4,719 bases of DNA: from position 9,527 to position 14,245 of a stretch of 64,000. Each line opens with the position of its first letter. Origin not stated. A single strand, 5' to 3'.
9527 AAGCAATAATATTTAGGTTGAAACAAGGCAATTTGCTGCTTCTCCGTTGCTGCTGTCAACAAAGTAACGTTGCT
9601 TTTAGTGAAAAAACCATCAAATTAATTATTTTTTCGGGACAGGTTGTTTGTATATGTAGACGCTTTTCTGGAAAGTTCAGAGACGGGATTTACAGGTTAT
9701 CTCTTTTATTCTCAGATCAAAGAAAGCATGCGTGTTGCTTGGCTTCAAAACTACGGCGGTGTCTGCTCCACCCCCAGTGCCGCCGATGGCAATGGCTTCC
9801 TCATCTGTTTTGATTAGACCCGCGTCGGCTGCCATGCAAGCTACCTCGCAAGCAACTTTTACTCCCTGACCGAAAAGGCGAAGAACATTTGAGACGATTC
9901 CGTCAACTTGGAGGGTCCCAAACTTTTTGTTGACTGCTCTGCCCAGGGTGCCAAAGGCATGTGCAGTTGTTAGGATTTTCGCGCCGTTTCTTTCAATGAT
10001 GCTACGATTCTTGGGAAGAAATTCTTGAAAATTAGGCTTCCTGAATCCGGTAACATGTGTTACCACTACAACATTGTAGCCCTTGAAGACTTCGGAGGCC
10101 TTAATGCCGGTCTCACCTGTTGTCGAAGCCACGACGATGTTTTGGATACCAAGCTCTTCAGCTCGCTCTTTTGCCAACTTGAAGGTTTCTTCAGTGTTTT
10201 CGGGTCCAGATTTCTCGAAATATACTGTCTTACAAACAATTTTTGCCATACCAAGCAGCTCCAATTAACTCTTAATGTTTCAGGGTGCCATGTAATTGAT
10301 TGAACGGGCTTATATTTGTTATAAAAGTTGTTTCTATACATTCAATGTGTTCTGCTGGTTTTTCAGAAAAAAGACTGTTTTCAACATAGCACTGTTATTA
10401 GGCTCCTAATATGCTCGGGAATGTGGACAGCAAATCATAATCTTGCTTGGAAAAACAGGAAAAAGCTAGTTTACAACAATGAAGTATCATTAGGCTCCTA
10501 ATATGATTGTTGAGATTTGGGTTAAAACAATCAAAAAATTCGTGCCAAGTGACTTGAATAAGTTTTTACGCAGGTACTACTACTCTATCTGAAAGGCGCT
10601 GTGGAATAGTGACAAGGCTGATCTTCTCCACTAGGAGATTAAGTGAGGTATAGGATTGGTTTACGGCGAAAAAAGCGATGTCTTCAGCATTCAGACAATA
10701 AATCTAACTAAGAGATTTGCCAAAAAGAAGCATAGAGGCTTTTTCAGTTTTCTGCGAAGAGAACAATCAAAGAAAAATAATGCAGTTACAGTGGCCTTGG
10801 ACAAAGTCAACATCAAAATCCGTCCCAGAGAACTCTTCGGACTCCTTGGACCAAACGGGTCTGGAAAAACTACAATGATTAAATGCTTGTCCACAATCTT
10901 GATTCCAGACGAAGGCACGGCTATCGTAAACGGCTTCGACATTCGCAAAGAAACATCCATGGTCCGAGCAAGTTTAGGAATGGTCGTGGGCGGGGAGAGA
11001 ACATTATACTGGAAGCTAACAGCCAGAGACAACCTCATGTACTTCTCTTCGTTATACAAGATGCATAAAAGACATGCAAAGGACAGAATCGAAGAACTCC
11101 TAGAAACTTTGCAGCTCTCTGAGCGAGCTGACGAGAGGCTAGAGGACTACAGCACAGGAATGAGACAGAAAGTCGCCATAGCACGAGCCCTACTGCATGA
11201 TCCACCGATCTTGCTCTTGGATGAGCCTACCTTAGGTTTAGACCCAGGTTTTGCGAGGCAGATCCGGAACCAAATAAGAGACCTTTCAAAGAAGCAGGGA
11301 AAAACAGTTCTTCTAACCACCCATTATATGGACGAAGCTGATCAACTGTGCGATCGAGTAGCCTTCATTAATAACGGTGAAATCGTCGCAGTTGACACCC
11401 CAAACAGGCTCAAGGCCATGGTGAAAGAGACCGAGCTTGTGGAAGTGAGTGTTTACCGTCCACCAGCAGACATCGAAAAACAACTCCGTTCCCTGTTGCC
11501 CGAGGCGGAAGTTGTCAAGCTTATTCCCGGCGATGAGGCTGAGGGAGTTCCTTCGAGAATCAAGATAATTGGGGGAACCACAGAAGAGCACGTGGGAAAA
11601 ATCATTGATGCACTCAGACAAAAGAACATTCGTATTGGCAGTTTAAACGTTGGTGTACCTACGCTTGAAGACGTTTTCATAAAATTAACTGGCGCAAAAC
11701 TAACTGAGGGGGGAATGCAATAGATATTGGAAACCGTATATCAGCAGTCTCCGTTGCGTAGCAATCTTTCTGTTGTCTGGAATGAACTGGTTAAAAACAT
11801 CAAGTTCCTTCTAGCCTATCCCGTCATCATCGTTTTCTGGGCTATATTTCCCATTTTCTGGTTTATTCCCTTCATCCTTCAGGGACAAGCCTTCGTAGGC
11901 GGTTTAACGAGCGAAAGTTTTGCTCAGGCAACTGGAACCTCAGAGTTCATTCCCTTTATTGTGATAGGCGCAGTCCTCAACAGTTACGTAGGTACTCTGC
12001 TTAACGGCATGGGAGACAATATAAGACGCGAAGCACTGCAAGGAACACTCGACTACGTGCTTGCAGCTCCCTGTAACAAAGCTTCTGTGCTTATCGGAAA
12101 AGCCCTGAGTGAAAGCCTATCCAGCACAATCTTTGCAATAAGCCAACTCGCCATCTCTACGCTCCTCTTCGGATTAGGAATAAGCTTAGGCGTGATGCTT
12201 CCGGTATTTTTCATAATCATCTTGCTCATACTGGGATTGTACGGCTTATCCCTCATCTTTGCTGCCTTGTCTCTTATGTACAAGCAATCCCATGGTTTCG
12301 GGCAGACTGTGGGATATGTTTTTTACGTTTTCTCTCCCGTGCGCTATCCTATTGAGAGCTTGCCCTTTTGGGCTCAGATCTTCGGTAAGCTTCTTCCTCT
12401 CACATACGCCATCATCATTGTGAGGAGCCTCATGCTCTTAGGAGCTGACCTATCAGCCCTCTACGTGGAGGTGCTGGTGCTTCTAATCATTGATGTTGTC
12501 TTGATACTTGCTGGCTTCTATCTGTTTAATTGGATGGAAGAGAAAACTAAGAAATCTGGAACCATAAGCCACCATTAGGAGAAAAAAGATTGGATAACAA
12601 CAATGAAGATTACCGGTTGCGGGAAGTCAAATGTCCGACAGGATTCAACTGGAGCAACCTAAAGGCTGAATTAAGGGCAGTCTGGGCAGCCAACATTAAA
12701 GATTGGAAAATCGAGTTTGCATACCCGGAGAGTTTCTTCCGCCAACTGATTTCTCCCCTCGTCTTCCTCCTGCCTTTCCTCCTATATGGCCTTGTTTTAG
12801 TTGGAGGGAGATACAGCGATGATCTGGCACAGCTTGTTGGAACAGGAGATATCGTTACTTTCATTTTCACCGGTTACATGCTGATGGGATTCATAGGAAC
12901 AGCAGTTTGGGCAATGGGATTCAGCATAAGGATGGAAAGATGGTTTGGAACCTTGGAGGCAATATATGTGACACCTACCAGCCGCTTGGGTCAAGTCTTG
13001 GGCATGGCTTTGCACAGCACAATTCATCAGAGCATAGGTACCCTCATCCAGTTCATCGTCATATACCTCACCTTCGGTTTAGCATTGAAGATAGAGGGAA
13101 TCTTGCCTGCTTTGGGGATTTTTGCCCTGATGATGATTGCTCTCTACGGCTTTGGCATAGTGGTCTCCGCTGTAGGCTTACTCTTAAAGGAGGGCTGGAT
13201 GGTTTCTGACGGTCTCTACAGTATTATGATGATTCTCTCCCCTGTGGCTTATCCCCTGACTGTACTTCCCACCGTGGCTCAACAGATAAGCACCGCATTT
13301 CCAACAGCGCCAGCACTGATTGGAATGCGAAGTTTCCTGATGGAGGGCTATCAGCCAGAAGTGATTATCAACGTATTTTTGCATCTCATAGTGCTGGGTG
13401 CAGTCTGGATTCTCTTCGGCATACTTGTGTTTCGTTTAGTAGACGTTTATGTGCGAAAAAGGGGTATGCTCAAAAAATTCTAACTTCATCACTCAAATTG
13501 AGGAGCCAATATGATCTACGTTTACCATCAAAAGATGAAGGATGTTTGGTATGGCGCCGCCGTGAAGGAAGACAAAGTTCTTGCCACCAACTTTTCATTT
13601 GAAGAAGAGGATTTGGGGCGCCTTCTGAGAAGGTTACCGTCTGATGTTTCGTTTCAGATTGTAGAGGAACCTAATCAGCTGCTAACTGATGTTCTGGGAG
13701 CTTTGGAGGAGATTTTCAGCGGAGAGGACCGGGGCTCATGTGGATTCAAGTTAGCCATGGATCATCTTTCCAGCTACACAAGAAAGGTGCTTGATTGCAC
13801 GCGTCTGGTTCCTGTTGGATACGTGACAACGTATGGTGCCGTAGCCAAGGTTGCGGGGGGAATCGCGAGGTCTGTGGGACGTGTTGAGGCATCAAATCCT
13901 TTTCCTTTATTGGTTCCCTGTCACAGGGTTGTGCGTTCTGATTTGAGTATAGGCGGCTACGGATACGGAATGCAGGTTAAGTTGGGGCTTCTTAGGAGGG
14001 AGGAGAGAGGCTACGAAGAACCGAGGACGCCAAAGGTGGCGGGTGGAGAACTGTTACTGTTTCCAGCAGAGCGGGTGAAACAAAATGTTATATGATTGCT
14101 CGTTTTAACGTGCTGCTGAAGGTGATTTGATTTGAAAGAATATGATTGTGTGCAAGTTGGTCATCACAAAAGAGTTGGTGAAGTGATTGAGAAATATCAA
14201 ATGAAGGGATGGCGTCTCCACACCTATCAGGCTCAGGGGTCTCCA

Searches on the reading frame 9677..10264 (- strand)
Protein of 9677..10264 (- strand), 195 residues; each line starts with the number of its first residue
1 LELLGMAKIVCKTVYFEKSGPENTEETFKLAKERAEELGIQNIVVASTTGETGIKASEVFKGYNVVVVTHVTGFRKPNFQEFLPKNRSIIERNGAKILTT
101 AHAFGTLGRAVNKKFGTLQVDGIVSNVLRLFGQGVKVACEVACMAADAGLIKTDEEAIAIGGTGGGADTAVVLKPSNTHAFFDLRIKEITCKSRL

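Call 92: search_protein_families(library=pfam, proteins=[window:9677-10264:-], max_evalue=0.001)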
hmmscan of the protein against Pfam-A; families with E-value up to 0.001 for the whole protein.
window:9677-10264:- (195 aa): 1 family
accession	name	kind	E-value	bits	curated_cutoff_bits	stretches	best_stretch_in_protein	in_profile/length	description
PF02887.21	PK_C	-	8e-11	42.5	28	1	26-172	2-113/114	Pyruvate kinase, alpha/beta domain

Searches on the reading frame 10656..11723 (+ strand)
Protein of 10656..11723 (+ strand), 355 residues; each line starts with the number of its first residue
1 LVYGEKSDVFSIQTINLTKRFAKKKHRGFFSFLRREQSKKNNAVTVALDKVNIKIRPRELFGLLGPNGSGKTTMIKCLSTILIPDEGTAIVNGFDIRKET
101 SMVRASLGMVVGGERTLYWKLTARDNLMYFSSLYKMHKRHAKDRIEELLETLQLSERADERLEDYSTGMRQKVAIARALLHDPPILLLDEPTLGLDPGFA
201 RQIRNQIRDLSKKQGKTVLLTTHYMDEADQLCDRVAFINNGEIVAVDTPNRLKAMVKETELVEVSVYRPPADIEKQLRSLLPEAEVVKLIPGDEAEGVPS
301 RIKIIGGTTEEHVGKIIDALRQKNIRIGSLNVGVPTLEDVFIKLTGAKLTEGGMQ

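Call 92: search_protein_families(library=pfam, proteins=[window:10656-11723:+], max_evalue=0.001)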
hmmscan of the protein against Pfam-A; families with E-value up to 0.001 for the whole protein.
window:10656-11723:+ (355 aa): 7 families
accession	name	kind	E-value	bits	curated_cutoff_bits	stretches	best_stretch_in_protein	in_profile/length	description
PF00005.33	ABC_tran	-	3.9e-31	108.9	25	1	48-192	1-136/137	ABC transporter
PF13304.12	AAA_21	-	1.3e-16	62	27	1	148-223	221-298/304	AAA domain, putative AbiEii toxin, Type IV TA system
PF13555.12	AAA_29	-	1.4e-05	25.1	27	1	49-88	13-51/61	P-loop containing region of AAA domain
PF13732.12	DrrA1-3_C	-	0.0001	23.4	27.4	1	289-344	33-80/81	ATP-binding protein DrrA1-3-like, C-terminal domain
PF13476.12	AAA_23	-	0.00013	23.1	27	1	52-160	14-123/201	AAA domain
PF03215.21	Rad17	-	0.00029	21.3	23.8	1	39-110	26-96/186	Rad17 P-loop domain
PF13175.12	AAA_15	-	0.00069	19.8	32.1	0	50-82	16-47/374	AAA ATPase domain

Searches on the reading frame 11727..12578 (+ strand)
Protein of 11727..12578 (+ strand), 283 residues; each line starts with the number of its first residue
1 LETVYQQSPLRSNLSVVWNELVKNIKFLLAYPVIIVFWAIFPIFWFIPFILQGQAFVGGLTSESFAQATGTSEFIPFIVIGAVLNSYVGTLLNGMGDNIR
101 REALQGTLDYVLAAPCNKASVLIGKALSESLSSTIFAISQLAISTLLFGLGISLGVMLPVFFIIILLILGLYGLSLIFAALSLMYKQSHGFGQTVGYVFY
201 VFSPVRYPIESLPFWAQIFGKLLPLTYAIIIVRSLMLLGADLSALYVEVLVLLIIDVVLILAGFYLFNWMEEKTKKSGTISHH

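Call 92: search_protein_families(library=pfam, proteins=[window:11727-12578:+], max_evalue=0.001)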
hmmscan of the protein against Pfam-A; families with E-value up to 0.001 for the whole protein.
window:11727-12578:+ (283 aa): 1 family
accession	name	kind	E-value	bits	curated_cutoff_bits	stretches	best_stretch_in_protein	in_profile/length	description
PF01061.29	ABC2_membrane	-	8.8e-14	52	26.9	1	50-237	33-211/211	ABC-2 type transporter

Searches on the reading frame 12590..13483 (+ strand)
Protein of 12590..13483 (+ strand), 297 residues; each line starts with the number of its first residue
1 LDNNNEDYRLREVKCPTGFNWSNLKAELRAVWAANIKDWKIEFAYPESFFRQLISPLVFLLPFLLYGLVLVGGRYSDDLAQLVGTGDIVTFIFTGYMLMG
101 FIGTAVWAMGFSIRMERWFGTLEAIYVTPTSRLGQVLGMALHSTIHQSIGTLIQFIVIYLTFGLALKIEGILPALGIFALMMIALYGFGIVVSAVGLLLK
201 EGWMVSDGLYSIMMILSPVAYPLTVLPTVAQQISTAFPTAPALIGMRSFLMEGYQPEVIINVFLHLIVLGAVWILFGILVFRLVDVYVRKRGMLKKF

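Call 92: search_protein_families(library=pfam, proteins=[window:12590-13483:+], max_evalue=0.001)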
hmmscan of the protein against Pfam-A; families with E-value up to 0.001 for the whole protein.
window:12590-13483:+ (297 aa): 1 family
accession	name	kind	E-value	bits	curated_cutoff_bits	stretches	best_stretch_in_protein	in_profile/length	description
PF01061.29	ABC2_membrane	-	6.7e-08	32.8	26.9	1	61-248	30-208/211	ABC-2 type transporter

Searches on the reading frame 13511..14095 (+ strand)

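Call 92: search_protein_families(library=pfam, proteins=[window:13511-14095:+], max_evalue=0.001)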
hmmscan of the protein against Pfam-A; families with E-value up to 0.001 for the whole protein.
window:13511-14095:+ (194 aa): 1 family
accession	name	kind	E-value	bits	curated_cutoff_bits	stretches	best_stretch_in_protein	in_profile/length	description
PF01035.26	DNA_binding_1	-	4e-22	78.3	27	1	89-165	2-80/81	6-O-methylguanine DNA methyltransferase, DNA binding domain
